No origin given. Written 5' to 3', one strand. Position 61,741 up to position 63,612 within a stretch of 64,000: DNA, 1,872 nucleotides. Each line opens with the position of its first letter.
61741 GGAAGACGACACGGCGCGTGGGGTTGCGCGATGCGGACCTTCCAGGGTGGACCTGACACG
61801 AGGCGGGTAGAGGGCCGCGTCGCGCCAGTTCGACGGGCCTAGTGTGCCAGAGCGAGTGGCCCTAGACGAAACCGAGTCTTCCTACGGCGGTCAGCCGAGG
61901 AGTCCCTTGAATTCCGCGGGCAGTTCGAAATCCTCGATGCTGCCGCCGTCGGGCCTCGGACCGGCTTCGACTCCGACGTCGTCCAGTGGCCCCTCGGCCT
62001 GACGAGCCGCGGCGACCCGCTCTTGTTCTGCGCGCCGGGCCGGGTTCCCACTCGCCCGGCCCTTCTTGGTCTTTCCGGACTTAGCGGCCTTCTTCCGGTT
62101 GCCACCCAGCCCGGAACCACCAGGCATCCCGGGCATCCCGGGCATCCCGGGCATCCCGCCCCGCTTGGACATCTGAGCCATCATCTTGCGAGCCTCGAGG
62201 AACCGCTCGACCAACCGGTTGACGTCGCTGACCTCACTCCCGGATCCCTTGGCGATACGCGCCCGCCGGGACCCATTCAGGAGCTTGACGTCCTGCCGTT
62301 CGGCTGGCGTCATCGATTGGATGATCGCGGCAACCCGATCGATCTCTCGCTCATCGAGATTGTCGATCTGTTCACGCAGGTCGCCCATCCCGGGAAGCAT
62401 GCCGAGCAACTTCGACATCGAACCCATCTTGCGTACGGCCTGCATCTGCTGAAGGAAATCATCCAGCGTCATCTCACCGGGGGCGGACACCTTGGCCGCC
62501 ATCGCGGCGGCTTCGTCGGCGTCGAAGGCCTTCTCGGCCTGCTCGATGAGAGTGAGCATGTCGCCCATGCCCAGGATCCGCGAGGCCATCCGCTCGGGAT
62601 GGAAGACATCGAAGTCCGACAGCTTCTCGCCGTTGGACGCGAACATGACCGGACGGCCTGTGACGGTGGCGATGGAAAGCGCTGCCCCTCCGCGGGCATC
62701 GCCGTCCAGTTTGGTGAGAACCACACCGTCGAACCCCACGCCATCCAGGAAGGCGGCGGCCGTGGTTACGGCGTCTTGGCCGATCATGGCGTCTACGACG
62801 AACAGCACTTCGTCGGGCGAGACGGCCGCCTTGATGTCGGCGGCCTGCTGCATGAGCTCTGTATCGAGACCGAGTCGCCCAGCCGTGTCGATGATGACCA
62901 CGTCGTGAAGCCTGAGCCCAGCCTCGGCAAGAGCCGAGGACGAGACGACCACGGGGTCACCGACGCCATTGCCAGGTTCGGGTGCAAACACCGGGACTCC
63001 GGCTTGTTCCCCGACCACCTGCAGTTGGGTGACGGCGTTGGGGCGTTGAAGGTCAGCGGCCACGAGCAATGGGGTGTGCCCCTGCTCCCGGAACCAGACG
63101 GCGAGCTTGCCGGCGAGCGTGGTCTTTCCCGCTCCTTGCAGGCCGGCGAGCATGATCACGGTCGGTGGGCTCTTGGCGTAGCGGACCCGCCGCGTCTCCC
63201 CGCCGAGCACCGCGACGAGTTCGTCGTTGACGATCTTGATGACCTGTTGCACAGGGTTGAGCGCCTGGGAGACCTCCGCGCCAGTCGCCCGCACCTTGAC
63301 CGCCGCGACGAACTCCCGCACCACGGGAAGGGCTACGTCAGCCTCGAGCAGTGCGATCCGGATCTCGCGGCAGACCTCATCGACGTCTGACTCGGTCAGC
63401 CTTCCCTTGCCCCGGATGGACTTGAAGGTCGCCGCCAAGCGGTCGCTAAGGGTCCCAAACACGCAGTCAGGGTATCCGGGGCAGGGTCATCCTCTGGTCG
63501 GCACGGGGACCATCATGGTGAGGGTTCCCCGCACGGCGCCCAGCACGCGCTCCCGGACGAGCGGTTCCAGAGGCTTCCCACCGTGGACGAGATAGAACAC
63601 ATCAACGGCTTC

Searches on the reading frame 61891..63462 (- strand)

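Call 32: search_protein_families(library=pfam, proteins=[window:61891-63462:-], max_evalue=0.00001)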
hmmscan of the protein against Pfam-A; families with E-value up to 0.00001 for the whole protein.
window:61891-63462:- (523 aa): 3 families
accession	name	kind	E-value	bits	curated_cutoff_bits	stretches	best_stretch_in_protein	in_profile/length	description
PF00448.28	SRP54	-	2.6e-66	223.5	22.7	1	100-298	1-196/196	SRP54-type protein, GTPase domain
PF02978.25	SRP_SPB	-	9e-32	109.8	27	1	330-428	1-91/91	Signal peptide binding domain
PF02881.24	SRP54_N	-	2.7e-21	76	22.4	1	5-82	1-75/75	SRP54-type protein, helical bundle domain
